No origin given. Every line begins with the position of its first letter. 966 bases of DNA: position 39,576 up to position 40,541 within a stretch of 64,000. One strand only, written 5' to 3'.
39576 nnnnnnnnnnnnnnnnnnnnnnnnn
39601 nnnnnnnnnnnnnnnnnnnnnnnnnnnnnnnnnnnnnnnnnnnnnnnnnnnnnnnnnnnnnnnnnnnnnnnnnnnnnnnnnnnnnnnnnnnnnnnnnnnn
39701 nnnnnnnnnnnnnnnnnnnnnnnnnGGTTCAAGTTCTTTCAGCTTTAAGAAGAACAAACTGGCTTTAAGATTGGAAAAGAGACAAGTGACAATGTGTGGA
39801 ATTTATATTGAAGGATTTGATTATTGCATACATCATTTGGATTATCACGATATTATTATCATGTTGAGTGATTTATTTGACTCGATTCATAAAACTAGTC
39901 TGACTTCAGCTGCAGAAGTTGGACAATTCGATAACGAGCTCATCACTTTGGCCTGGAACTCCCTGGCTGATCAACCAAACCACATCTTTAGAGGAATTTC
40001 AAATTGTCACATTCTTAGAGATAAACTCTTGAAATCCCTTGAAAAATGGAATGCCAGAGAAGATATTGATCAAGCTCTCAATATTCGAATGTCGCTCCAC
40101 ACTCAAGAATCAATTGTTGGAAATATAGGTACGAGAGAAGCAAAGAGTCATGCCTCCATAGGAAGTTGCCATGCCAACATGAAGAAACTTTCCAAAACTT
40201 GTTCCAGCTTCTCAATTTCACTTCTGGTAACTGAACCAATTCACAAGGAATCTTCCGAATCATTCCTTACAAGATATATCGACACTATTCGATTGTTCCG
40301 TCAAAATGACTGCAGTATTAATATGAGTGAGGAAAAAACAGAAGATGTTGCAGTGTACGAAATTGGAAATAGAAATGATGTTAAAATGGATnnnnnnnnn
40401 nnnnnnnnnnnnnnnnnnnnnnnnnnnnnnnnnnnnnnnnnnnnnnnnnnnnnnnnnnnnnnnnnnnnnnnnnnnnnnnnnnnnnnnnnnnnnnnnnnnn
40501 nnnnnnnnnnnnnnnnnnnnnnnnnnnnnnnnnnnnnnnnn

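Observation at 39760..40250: Class III cyclase homology domain with substituted metal-binding Asp and transition-state Arg (candidate pseudo-cyclase)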

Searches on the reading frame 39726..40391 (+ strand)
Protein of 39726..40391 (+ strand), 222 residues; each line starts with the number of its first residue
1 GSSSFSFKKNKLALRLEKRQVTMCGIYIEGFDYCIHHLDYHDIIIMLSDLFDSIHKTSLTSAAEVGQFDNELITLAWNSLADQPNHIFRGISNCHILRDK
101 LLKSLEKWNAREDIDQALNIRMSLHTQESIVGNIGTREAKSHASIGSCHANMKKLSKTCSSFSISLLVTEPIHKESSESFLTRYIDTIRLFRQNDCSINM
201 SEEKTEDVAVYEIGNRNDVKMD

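Call 18: search_protein_representatives(protein=window:39726-40391:+)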
Query: 222 residues. Proteins with E-value up to 0.001 (for the whole library): 944; up to 1e-10: 54; up to 1e-30: 1. The best 150 are listed.
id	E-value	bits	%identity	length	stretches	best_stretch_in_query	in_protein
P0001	1.6e-141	485.0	100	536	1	1-222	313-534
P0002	1.9e-27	112.4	33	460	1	6-222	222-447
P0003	2.3e-27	112.2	33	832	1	8-221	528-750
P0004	4.1e-26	108.1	30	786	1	8-221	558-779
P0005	5.1e-25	104.5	30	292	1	5-195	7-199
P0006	7.5e-24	100.7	34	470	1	11-222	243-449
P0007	8.0e-24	100.6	30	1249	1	8-219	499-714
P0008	8.7e-24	100.5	30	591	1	6-219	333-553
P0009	1.6e-23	99.6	32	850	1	8-193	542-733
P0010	6.7e-23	97.6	32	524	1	12-199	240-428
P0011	2.8e-22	95.6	33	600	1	9-195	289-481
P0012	4.4e-22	94.9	28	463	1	11-222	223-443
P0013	5.6e-22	94.6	29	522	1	9-222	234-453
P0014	1.0e-21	93.7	29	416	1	10-216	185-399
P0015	1.1e-21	93.6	31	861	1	9-220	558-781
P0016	1.5e-21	93.2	29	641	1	9-222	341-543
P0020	3.9e-20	88.6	28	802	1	8-221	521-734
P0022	6.1e-20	87.9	33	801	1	5-222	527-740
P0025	2.3e-19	86.1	28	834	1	6-197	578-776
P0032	5.1e-16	75.1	28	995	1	4-220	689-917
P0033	9.1e-16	74.3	26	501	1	10-194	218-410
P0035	2.5e-15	72.9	29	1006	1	15-222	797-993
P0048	9.1e-12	61.2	25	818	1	12-216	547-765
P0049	1.6e-11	60.4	25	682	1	15-191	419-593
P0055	1.7e-10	57.1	26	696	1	11-190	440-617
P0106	8.8e-08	48.2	23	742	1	10-190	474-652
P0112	1.1e-07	48.0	24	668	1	9-178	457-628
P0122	1.4e-07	47.6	28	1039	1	11-191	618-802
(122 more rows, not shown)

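Call 20: list_cluster_members(proteins=[P0003, P0004, P0007, P0009, P0015, P0020, P0022, P0025, P0032, P0055])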
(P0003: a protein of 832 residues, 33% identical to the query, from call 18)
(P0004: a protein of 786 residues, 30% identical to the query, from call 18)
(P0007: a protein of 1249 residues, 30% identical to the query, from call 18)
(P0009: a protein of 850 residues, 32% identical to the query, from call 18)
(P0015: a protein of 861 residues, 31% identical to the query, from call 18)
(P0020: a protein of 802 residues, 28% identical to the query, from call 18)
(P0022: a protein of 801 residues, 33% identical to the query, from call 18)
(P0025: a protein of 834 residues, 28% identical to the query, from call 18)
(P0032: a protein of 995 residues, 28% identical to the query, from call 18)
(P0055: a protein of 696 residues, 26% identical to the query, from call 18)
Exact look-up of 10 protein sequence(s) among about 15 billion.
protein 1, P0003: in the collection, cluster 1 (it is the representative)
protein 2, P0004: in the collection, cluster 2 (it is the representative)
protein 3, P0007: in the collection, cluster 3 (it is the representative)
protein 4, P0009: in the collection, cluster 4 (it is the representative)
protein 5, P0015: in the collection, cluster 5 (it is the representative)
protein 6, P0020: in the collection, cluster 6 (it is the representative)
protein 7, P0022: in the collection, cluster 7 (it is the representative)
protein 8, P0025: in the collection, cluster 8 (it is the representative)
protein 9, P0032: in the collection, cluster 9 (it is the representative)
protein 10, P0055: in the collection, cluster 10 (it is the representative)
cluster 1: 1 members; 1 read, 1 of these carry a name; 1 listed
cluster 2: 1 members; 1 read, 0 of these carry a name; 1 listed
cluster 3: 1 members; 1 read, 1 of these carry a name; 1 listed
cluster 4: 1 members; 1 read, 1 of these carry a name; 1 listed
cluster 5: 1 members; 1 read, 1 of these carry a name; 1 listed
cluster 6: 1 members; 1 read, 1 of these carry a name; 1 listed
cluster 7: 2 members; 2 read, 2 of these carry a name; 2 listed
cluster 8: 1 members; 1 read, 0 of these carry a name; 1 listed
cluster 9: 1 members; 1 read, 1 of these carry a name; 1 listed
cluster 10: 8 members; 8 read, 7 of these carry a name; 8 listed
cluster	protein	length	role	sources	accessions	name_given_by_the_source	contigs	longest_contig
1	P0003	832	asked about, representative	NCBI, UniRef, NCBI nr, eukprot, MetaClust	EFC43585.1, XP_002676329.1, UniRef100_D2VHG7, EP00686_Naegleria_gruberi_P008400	predicted protein [Naegleria gruberi] | Predicted protein n=1 Tax=Naegleria gruberi TaxID=5762 RepID=D2VHG7_NAEGR | uncharacterized protein NAEGRDRAFT_68321 [Naegleria gruberi]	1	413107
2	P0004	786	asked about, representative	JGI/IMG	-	-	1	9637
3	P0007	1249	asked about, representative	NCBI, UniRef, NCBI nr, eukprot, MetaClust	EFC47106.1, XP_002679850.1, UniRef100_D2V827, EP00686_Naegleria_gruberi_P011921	predicted protein [Naegleria gruberi] | Predicted protein n=1 Tax=Naegleria gruberi TaxID=5762 RepID=D2V827_NAEGR | uncharacterized protein NAEGRDRAFT_65007 [Naegleria gruberi]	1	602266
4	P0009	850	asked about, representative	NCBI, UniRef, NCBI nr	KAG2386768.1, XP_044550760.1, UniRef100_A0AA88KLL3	hypothetical protein C9374_002512 [Naegleria lovaniensis] | Guanylate cyclase domain-containing protein n=1 Tax=Naegleria lovaniensis TaxID=51637 ... | uncharacterized protein C9374_002512 [Naegleria lovaniensis]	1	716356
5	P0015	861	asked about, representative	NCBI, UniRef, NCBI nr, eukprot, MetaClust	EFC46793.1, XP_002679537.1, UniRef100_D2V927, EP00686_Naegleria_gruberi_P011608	predicted protein [Naegleria gruberi] | Predicted protein n=1 Tax=Naegleria gruberi TaxID=5762 RepID=D2V927_NAEGR | uncharacterized protein NAEGRDRAFT_47650 [Naegleria gruberi]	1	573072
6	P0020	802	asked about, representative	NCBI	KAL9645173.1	hypothetical protein ABK040_002375 [Willaertia magna]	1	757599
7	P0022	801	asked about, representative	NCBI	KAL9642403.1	hypothetical protein ABK040_014246 [Willaertia magna]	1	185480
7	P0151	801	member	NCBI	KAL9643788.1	hypothetical protein ABK040_016090 [Willaertia magna]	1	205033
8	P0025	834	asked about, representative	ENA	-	-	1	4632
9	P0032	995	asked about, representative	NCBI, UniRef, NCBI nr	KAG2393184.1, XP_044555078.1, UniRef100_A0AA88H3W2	hypothetical protein C9374_009761 [Naegleria lovaniensis] | Guanylate cyclase domain-containing protein n=1 Tax=Naegleria lovaniensis TaxID=51637 ... | uncharacterized protein C9374_009761 [Naegleria lovaniensis]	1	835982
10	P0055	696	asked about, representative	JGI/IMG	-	adenylate cyclase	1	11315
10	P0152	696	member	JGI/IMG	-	adenylate cyclase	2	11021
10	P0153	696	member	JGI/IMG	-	adenylate cyclase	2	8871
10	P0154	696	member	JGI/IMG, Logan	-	adenylate cyclase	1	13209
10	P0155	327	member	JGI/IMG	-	adenylate cyclase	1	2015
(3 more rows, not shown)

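Call 24: search_protein_families(library=pfam, alignment_id=A1, max_evalue=0.01)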
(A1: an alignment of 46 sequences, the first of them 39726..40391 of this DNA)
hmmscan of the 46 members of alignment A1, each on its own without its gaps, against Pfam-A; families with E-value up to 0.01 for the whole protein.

A. member 1, window:39726-40391:+ (222 aa): 0 families

B. families by the number of members that match (of 46 scanned): 10 families
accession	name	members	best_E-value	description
PF00211.25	Guanylate_cyc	11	0.00029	Adenylate and Guanylate cyclase catalytic domain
PF08376.15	NIT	2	1.1e-30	Nitrate and nitrite sensing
PF02754.22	CCG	2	0.0048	Cysteine-rich domain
PF00651.37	BTB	1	8e-09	BTB/POZ domain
PF07719.23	TPR_2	1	0.0038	Tetratricopeptide repeat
PF11977.14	RNase_Zc3h12a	1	0.004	Zc3h12a-like Ribonuclease NYN domain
PF05053.19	Menin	1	0.004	Menin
PF21138.3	SMUBP-2_HCS1_1B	1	0.0043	Helicase SMUBP-2/HCS1, 1B domain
PF06705.16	SF-assemblin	1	0.0076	SF-assemblin/beta giardin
PF15405.12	PH_5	1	0.0099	Pleckstrin homology domain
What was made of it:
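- On Class III nucleotidyl cyclase catalytic domain (CHD, Pfam PF00211 Guanylate_cyc): Only 11/46 family members hit, best E 2.9e-4 (call 24).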

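Call 25: search_solved_structures(query=A1, max_evalue=0.001, show_alignments=2)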
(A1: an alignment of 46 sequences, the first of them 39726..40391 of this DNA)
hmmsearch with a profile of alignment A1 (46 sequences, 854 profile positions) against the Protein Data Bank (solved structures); distinct sequences matched with E-value up to 0.001: 5.
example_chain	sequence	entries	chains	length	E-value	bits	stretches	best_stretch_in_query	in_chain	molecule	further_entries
2w01_A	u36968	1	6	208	1.6e-09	39.6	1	527-666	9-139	ADENYLATE CYCLASE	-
3r5g_A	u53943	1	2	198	7.4e-09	37.4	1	529-672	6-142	CyaB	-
6fht_A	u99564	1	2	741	1.5e-08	36.4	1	526-666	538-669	Bacteriophytochrome,Adenylate cyclase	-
1wc1_A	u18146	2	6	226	0.00011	23.6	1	523-667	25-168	ADENYLATE CYCLASE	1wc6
1wc0_A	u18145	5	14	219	0.00038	21.8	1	529-667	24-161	ADENYLATE CYCLASE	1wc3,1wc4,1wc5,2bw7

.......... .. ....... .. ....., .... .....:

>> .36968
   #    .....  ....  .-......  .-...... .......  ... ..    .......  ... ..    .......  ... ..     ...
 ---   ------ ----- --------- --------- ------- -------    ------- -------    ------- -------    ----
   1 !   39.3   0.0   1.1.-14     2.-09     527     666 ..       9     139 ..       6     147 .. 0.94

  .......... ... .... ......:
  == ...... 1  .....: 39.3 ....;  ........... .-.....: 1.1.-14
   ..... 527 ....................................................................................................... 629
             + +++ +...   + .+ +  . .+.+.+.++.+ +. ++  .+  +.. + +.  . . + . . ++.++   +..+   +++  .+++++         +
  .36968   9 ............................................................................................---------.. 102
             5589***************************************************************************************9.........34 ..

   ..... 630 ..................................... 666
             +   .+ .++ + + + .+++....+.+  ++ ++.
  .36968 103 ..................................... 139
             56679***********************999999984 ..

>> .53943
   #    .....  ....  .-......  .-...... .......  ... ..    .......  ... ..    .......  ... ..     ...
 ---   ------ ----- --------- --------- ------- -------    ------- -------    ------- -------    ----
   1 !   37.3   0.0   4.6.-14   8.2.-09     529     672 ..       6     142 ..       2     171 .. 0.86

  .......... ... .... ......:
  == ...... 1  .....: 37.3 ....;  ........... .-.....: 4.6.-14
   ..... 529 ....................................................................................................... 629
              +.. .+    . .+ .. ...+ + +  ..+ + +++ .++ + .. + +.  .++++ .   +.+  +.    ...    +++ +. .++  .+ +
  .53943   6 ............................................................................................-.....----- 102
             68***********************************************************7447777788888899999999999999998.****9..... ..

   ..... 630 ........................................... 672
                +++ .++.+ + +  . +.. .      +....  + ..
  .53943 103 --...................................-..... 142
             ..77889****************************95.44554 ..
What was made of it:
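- Checked: The family profile hits only class III cyclases (2w01 1.6e-9, 3r5g 7.4e-9; call 25).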

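Call 31: predict_structure(alignment_id=A1)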
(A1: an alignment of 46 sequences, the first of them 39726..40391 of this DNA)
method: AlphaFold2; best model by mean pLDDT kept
length: 222 residues; sequences in the alignment: 46
mean_pLDDT: 92.9   pTM: 0.88
mean pLDDT of the five models: 92.9, 92.8, 92.2, 92.2, 91.1
residues with pLDDT >= 90: 187; 70-90: 20; 50-70: 12; < 50: 3
segments of 3 or more residues with pLDDT < 50: none
pLDDT, mean of each block of 10 residues (from residue 1): 53 88 98 96 97 97 96 97 96 98 96 91 97 94 94 97 98 98 98 84 94 91 62
secondary structure, 60 per line:
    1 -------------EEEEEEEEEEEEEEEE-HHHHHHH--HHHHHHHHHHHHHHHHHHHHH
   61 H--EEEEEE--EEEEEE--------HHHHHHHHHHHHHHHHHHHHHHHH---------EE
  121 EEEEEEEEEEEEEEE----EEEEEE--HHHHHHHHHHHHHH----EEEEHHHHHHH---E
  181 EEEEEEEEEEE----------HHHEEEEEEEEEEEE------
elements in order: E14-29 H31-37 H40-61 E64-69 E72-77 H86-109 E119-135 E140-145 H148-161 E166-169 H170-176 E180-191 E205-216
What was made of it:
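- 39636..39755 (+): Ser/Gly/Lys-rich low-complexity insert of 40 aa (aa 557-596, DNGGKD............). It lies between the transducer motif and the CHD. The first 10 residues of the AF2 segment have pLDDT 53 (call 31).
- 39756..40373 (+): Degenerate class III cyclase homology domain (pseudo-CHD), aa 597-802. The secondary-structure order is beta-alpha-alpha-beta-beta-alpha-beta-beta-alpha-beta-alpha-beta-beta (call 31).
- On Class III nucleotidyl cyclase catalytic domain (CHD, Pfam PF00211 Guanylate_cyc): AF2 pLDDT 92.9, pTM 0.88 (call 31).
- The AF2 model is high-confidence (call 31).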

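Call 34: fold_search(model_id=the predicted structure, library=pdb)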
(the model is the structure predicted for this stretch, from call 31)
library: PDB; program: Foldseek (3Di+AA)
matches with E <= 10: 901; with E <= 0.001: 183
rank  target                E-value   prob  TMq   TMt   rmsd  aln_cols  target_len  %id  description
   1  3r5g_A                4.8e-13  1.00  0.71  0.80   3.8       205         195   16  Crystal structure of the adenylyl cyclase CyaB from P. aeruginosa (released 2012-01-11)
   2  3r5g_B                5.1e-13  1.00  0.71  0.80   3.8       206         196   17  Crystal structure of the adenylyl cyclase CyaB from P. aeruginosa (released 2012-01-11)
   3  2w01_B                2.1e-12  1.00  0.69  0.76   4.2       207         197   12  Crystal structure of the guanylyl cyclase Cya2 (released 2008-09-30)
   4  5o5l_A                3.0e-12  1.00  0.65  0.64   4.5       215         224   14  X-ray structure of a bacterial adenylyl cyclase soluble domain, solved at cryogenic temperature (released 2017-11-01)
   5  6fht_A                3.8e-12  1.00  0.70  0.23   3.6       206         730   12  Crystal structure of an artificial phytochrome regulated adenylate/guanylate cyclase in its dark adapted Pr form (released 2018-04-18)
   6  6fht_B                4.5e-12  1.00  0.71  0.24   4.1       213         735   12  Crystal structure of an artificial phytochrome regulated adenylate/guanylate cyclase in its dark adapted Pr form (released 2018-04-18)
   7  2w01_A                6.1e-12  1.00  0.67  0.74   4.2       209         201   12  Crystal structure of the guanylyl cyclase Cya2 (released 2008-09-30)
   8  2w01_C                6.9e-12  1.00  0.70  0.77   4.1       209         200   12  Crystal structure of the guanylyl cyclase Cya2 (released 2008-09-30)
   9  8qfi                  7.7e-12  1.00  0.71  0.49   4.5       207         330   16  Room temperature crystal structure of the Photoactivated Adenylate Cyclase OaPAC after blue light excitation at 1.8 us d (released 2023-11-01)
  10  2w01_D                7.7e-12  1.00  0.69  0.76   4.1       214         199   12  Crystal structure of the guanylyl cyclase Cya2 (released 2008-09-30)
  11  9f1w                  1.2e-11  1.00  0.69  0.46   3.6       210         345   16  SFX room temperature structure of Oscillatoria acuminata adenylyate cyclase. (released 2025-02-26)
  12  5o5k_A                1.3e-11  1.00  0.65  0.67   4.2       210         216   14  X-ray structure of a bacterial adenylyl cyclase soluble domain (released 2017-11-01)
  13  1wc3_B                2.0e-11  1.00  0.67  0.76   3.8       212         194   16  Soluble adenylyl cyclase CyaC from S. platensis in complex with alpha, beta-methylene-ATP and Strontium (released 2004-12-20)
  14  8qfg                  2.1e-11  1.00  0.71  0.49   3.7       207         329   16  Cryogenic crystal structure of the Photoactivated Adenylate Cyclase OaPAC after 5 seconds of blue light illumination (released 2023-11-01)
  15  1wc1_A                2.7e-11  1.00  0.69  0.77   3.6       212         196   17  Soluble adenylyl cyclase CyaC from S. platensis in complex with Rp- ATPalphaS (released 2004-12-20)
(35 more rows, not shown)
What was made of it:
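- On Class III nucleotidyl cyclase catalytic domain (CHD, Pfam PF00211 Guanylate_cyc): The top 50 Foldseek PDB hits are all CHDs; 3r5g has E 4.8e-13 and TM 0.71/0.80 (call 34).
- Checked: The AF2 model (pLDDT 92.9, call 31) has class III CHDs as all top 50 Foldseek PDB hits (call 34).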

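Call 37: search_protein_families(library=pfam, alignment_id=A2, max_evalue=0.001)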
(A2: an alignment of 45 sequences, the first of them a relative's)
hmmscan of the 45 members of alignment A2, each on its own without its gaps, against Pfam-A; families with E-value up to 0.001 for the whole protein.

A. member 1, P0106 (742 aa): 2 families
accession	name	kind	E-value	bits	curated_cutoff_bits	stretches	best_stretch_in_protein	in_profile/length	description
PF00211.25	Guanylate_cyc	-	2e-31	109.4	21.9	1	482-663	6-180/183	Adenylate and Guanylate cyclase catalytic domain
PF05226.16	CHASE2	-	4.7e-24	85.8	26.3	1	17-350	3-228/257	CHASE2 domain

B. families by the number of members that match (of 45 scanned): 7 families
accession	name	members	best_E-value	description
PF00211.25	Guanylate_cyc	44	2e-31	Adenylate and Guanylate cyclase catalytic domain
PF02743.24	dCache_1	24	6.1e-22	Cache domain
PF22673.2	MCP-like_PDC_1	21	4.4e-15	Methyl-accepting chemotaxis protein-like, first PDC sensor domain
PF05226.16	CHASE2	17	3.6e-58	CHASE2 domain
PF17201.10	Cache_3-Cache_2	6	4.7e-07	Cache 3/Cache 2 fusion domain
PF00672.30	HAMP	3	1.2e-13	HAMP domain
PF08376.15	NIT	1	6.6e-08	Nitrate and nitrite sensing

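Call 45: find_homologous_proteins(query=A3, max_evalue=0.00001)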
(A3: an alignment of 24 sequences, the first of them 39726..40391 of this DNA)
Query A3 (24 sequences) (222 aa, profile of the alignment): 2 proteins with E <= 0.00001 among 2567 candidates.
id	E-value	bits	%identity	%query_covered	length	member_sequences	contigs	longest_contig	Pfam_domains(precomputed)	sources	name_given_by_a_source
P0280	1.8e-30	124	32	54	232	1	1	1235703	-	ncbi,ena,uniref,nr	ncbi:hypothetical protein FDP41_000694 [Naegleria fowleri]|uniref:Uncharacterized protein n=1 Tax=Na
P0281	1.6e-9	55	20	90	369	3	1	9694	PF00211.26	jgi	jgi:adenylate cyclase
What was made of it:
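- Tried and rejected: Third word-indexed search, trimmed family alignment: returned only 2 hits (call 45).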

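Call 59: list_cluster_members(proteins=[P0002, P0005, P0006, P0016, P0033, P0035, P0048, P0122, P0112, P0049])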
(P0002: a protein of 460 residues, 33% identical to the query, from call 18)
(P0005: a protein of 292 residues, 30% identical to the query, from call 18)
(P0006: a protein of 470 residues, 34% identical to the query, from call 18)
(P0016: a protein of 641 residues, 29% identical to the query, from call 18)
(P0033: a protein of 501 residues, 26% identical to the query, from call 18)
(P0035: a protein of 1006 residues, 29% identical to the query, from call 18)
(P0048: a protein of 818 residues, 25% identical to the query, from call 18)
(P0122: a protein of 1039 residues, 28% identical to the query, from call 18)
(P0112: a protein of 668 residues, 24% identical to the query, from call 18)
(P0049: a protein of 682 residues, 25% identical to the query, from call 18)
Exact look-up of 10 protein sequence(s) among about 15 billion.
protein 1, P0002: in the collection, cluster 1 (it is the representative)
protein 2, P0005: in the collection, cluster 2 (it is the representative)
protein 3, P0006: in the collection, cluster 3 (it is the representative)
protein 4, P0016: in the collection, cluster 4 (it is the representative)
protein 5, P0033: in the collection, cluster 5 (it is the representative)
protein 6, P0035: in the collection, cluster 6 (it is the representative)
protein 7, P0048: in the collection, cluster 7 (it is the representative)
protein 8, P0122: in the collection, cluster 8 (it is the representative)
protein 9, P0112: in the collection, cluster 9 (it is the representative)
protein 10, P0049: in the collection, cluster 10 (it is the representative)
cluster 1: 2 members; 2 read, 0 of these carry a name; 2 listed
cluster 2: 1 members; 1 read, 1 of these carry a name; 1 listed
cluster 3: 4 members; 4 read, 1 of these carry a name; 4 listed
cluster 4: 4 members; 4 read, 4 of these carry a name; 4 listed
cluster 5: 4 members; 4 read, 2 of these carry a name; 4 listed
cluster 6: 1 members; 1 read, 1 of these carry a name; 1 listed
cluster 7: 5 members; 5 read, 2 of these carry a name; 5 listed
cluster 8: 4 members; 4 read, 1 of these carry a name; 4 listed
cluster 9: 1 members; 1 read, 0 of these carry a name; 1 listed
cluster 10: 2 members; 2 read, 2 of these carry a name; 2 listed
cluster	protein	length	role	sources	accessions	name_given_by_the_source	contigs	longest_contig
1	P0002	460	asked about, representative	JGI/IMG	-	-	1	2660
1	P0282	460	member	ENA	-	-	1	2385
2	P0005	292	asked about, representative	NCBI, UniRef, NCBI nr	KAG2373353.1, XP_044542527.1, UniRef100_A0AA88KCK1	hypothetical protein C9374_012219 [Naegleria lovaniensis] | Guanylate cyclase domain-containing protein n=1 Tax=Naegleria lovaniensis TaxID=51637 ... | uncharacterized protein C9374_012219 [Naegleria lovaniensis]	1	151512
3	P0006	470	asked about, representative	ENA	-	-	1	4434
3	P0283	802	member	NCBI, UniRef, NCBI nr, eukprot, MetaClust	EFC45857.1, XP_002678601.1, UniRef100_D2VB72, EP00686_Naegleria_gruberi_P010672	predicted protein [Naegleria gruberi] | Predicted protein n=1 Tax=Naegleria gruberi TaxID=5762 RepID=D2VB72_NAEGR | uncharacterized protein NAEGRDRAFT_66114 [Naegleria gruberi]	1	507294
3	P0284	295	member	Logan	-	-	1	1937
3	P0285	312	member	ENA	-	-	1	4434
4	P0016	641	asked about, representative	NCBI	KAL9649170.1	hypothetical protein ABK040_004191 [Willaertia magna]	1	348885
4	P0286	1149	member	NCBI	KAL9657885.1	hypothetical protein ABK040_009471 [Willaertia magna]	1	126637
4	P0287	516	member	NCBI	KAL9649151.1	hypothetical protein ABK040_004173 [Willaertia magna]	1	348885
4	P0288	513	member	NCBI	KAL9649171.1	hypothetical protein ABK040_004192 [Willaertia magna]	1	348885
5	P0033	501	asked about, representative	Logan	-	-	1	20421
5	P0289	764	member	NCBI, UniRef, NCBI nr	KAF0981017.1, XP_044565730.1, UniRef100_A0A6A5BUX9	hypothetical protein FDP41_012805 [Naegleria fowleri] | Nitrate/nitrite sensing protein domain-containing protein n=1 Tax=Naegleria fowleri ... | uncharacterized protein FDP41_012805 [Naegleria fowleri]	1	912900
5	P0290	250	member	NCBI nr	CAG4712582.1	unnamed protein product [Naegleria fowleri]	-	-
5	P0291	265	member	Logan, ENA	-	-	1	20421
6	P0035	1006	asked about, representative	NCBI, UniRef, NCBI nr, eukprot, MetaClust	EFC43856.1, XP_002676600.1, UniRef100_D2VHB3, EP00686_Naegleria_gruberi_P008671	predicted protein [Naegleria gruberi] | Predicted protein n=1 Tax=Naegleria gruberi TaxID=5762 RepID=D2VHB3_NAEGR | uncharacterized protein NAEGRDRAFT_49457 [Naegleria gruberi]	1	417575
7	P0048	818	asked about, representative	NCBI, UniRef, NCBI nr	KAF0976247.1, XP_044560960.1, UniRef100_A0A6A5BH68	hypothetical protein FDP41_004922 [Naegleria fowleri] | Guanylate cyclase domain-containing protein n=1 Tax=Naegleria fowleri TaxID=5763 ... | uncharacterized protein FDP41_004922 [Naegleria fowleri]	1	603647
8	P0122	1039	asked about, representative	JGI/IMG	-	-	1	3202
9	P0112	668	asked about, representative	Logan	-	-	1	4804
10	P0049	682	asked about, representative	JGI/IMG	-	class 3 adenylate cyclase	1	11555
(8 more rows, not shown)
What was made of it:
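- Taxonomic spread of the family: calls 20, 45, 59.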
